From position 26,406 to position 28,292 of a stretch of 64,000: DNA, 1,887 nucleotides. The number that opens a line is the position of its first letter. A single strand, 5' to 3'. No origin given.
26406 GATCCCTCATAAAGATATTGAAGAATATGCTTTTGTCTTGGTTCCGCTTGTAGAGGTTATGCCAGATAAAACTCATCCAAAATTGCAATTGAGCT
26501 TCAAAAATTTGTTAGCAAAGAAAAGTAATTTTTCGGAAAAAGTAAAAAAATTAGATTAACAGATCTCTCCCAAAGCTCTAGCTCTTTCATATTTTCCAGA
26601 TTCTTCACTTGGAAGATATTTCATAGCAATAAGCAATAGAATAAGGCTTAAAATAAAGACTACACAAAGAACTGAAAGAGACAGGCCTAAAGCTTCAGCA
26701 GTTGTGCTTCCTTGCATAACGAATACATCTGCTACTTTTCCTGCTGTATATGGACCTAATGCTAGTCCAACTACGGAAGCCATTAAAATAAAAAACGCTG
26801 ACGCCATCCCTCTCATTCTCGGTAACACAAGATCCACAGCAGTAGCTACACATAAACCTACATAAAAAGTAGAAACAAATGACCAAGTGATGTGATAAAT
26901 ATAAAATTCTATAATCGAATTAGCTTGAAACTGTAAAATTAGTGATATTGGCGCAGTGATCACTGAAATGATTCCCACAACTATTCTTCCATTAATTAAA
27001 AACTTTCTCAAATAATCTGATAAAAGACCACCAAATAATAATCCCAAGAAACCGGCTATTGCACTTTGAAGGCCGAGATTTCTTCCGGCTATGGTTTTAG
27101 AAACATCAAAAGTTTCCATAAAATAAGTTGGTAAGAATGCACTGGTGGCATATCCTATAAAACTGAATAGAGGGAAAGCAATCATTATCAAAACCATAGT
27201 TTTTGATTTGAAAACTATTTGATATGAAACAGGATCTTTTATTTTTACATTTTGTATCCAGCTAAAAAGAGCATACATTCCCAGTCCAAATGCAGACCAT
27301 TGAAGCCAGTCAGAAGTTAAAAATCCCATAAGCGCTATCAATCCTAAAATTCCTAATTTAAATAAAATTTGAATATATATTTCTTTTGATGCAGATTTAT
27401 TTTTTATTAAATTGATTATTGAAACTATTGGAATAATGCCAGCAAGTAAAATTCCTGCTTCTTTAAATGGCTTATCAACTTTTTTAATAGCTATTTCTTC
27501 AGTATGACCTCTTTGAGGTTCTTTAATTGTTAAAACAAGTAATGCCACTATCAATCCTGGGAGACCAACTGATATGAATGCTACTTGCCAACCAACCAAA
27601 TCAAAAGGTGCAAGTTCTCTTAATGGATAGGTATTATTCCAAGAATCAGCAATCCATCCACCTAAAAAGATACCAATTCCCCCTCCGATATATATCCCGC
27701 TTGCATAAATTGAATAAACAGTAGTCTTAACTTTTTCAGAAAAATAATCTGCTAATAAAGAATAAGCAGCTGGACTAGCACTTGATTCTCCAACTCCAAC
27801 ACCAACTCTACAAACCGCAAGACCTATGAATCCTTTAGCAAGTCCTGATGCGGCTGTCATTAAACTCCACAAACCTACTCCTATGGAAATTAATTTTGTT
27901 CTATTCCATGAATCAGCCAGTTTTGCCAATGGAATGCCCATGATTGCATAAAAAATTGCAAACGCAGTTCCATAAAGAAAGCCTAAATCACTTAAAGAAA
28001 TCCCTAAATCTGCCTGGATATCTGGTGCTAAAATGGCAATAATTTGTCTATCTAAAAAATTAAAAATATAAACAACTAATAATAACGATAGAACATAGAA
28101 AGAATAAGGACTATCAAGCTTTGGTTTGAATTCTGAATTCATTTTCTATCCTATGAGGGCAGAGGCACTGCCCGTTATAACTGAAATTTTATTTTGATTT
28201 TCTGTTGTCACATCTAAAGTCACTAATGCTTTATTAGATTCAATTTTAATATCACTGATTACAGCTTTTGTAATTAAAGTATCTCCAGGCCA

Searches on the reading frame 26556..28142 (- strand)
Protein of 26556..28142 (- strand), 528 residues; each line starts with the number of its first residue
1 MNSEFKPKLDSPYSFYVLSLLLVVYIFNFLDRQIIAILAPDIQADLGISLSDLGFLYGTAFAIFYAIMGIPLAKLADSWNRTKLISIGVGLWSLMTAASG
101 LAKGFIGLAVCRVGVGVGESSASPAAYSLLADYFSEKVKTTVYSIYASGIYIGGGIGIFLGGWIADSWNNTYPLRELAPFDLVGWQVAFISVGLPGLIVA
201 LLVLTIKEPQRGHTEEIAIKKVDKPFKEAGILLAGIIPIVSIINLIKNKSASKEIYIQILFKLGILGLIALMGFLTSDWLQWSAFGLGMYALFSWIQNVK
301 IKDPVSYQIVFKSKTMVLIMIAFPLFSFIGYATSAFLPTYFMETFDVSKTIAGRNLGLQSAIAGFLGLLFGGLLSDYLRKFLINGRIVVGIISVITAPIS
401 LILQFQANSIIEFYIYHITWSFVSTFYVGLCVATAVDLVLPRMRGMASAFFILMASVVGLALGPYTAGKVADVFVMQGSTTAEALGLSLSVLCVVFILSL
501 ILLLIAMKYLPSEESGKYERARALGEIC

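Call 73: search_protein_families(library=pfam, proteins=[window:26556-28142:-], max_evalue=0.00001)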
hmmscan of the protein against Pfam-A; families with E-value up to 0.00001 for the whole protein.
window:26556-28142:- (528 aa): 1 family
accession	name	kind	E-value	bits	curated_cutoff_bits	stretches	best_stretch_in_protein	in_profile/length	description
PF07690.21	MFS_1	-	7.3e-42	143.9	33.4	1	21-464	1-347/347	Major Facilitator Superfamily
